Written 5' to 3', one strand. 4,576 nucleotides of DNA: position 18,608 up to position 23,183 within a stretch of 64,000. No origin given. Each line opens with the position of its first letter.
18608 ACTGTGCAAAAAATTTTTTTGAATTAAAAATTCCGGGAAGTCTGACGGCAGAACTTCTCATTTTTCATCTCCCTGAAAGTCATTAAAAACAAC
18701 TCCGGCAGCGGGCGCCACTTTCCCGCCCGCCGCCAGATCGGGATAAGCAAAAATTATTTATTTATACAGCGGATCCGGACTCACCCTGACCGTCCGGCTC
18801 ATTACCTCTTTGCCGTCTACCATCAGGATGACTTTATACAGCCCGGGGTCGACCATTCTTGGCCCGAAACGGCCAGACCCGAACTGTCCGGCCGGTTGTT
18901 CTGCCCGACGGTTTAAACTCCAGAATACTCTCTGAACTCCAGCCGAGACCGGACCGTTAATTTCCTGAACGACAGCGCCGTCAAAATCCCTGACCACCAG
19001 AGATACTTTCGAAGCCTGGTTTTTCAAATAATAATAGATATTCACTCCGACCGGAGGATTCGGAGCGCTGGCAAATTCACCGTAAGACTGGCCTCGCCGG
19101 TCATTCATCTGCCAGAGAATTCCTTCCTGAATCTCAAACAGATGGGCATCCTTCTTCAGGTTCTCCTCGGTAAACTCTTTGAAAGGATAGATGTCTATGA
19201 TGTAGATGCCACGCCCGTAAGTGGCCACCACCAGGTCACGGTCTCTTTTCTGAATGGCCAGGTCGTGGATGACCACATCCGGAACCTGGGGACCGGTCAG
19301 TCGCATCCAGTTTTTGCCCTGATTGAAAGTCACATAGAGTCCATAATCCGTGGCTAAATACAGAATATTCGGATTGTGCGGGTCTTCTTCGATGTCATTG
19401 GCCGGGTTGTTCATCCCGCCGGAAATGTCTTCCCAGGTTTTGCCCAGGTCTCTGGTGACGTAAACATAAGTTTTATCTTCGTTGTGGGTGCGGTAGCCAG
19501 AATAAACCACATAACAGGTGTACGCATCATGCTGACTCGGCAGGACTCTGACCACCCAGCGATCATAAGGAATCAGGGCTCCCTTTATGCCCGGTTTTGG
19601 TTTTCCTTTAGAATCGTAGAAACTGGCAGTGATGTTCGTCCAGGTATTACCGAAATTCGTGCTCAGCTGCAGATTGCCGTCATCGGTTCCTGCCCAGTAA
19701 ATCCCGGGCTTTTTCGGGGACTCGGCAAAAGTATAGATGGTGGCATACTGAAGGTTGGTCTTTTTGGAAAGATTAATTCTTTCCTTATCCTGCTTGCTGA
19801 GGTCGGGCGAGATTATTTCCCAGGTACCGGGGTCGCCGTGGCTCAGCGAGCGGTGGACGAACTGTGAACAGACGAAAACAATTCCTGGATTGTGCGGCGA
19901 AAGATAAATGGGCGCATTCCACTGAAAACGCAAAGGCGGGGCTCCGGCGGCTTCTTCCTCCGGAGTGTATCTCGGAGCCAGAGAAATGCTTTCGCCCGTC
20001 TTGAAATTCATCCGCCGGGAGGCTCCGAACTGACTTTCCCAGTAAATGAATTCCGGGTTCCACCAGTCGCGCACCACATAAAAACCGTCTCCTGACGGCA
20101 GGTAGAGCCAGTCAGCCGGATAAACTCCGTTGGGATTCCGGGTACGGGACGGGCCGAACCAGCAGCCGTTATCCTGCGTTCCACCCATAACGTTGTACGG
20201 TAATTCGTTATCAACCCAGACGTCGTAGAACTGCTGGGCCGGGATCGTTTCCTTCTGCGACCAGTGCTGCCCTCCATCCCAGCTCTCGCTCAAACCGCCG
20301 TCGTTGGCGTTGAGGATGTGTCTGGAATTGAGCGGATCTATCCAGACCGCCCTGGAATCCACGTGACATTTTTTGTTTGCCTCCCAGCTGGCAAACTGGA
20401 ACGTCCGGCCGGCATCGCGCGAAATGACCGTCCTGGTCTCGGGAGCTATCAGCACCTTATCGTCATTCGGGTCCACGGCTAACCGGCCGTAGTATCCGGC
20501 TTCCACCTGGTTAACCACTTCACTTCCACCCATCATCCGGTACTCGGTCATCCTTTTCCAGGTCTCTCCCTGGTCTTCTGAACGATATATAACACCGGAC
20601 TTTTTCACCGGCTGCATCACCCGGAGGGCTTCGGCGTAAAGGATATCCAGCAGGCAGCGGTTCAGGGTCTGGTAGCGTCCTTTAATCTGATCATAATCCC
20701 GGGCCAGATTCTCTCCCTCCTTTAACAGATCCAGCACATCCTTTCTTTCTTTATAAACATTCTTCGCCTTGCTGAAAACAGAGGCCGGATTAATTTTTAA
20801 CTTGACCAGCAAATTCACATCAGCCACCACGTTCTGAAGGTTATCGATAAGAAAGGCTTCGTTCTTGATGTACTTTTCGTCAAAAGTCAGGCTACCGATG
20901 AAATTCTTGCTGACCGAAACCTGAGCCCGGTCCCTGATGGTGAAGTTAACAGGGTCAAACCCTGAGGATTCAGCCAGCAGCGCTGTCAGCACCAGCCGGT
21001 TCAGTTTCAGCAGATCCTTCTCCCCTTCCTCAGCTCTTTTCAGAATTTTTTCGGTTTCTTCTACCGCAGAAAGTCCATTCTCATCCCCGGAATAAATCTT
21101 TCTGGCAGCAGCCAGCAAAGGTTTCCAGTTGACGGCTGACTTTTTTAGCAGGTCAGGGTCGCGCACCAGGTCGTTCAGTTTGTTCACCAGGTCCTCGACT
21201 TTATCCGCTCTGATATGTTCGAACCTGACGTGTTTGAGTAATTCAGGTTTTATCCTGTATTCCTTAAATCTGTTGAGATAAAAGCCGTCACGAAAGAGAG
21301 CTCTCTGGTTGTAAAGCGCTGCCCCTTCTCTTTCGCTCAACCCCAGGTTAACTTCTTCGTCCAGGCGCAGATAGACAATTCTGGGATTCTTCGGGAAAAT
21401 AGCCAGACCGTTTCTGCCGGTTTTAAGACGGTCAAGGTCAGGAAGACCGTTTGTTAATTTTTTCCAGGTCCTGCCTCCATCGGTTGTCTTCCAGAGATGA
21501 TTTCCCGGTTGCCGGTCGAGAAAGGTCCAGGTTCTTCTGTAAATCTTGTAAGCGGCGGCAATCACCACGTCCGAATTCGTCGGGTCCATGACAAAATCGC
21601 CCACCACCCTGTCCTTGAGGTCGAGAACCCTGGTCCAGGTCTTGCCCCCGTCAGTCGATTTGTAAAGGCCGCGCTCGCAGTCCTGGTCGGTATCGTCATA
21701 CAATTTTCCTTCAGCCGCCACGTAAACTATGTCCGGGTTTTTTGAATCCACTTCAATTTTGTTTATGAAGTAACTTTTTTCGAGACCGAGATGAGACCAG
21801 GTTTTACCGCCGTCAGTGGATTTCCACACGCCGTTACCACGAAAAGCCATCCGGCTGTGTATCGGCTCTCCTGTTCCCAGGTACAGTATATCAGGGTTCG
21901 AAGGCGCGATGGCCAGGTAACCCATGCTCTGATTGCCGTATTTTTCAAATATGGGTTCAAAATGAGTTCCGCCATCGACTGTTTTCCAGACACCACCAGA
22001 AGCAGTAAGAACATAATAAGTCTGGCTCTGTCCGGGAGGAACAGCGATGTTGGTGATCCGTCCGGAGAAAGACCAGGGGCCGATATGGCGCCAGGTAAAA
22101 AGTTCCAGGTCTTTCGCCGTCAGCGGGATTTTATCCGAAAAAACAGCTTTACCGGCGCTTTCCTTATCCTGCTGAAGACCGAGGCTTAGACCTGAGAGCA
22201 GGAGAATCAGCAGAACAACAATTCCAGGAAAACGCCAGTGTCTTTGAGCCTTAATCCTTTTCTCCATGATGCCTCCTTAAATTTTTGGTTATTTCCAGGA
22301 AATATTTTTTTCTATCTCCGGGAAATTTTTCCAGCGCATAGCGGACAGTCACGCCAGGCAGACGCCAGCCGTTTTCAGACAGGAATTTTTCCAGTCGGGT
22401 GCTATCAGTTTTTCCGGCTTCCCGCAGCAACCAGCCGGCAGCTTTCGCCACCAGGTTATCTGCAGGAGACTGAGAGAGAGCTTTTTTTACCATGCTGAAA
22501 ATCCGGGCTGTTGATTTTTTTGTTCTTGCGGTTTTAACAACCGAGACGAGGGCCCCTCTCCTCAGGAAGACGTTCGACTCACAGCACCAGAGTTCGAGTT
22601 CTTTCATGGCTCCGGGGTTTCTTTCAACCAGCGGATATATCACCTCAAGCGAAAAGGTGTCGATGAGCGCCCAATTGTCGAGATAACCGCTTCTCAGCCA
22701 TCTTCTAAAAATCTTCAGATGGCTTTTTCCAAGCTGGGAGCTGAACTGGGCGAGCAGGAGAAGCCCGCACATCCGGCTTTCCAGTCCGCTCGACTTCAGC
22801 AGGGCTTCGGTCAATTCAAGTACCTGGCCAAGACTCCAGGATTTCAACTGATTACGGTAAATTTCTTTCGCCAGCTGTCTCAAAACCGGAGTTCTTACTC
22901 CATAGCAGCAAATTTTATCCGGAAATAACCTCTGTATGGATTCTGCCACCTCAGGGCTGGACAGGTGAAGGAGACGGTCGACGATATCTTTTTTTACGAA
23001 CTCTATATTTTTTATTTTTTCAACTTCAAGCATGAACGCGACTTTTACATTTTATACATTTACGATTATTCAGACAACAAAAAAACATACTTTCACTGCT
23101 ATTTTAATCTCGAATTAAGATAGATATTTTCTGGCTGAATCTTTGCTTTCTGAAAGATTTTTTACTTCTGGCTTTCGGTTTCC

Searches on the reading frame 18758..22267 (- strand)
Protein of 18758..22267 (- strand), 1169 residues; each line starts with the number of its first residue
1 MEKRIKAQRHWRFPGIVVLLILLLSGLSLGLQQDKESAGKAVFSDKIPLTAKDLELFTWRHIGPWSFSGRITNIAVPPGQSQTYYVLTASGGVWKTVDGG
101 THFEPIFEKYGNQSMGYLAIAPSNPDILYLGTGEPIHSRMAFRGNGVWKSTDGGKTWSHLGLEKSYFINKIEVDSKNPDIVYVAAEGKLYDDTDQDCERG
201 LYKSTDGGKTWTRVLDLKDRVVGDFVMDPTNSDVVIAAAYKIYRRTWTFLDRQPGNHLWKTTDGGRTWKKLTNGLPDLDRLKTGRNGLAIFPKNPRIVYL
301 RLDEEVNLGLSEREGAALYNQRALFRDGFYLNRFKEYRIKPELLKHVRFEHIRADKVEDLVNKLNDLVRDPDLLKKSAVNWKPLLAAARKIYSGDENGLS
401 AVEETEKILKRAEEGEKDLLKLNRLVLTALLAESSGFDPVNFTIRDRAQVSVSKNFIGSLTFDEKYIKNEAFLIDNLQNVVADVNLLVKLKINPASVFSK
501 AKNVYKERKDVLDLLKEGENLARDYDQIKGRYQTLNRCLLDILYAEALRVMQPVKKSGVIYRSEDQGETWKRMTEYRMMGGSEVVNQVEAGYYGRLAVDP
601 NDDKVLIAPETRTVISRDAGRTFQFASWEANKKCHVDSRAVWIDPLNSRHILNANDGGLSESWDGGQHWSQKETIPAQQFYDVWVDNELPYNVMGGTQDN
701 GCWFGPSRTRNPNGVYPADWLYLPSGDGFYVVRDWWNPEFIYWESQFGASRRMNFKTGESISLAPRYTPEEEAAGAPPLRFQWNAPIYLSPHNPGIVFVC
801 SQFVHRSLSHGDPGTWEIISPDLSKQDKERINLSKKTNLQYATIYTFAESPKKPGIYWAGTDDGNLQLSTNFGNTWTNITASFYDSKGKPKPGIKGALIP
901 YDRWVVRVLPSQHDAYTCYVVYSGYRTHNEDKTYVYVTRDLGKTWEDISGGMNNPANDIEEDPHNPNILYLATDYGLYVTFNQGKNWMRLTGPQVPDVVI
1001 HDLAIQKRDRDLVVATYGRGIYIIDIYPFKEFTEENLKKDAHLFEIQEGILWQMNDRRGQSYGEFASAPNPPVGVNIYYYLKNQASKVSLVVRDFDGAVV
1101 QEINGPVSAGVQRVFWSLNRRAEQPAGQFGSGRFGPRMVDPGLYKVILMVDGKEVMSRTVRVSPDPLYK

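Call 12: search_protein_families(library=pfam, proteins=[window:18758-22267:-], max_evalue=0.001)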
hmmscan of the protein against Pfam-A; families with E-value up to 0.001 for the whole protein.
window:18758-22267:- (1169 aa): 5 families
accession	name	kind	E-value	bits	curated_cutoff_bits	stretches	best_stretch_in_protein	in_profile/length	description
PF15902.12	Sortilin-Vps10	-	1.2e-30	107.2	33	2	147-277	3-118/446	Sortilin, neurotensin receptor 3,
PF02012.26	BNR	-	3e-10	38.9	27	0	202-212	1-11/12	BNR/Asp-box repeat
PF24316.1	Tli3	-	1e-07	32.7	27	0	179-214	64-98/129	T6SS Tli3 immunity protein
PF15899.11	BNR_6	-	4e-05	23.7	27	0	560-571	1-12/14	BNR-Asp box repeat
PF13088.12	BNR_2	-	0.00022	21.1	31.4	0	195-271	78-153/277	BNR repeat-like domain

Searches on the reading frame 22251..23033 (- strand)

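Call 12: search_protein_families(library=pfam, proteins=[window:22251-23033:-], max_evalue=0.001)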
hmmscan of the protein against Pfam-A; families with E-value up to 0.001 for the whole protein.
window:22251-23033:- (260 aa): 1 family
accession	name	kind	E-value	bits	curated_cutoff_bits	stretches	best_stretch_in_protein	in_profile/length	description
PF08713.17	DNA_alkylation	-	1.8e-43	149.1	21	1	19-237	3-213/213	DNA alkylation repair enzyme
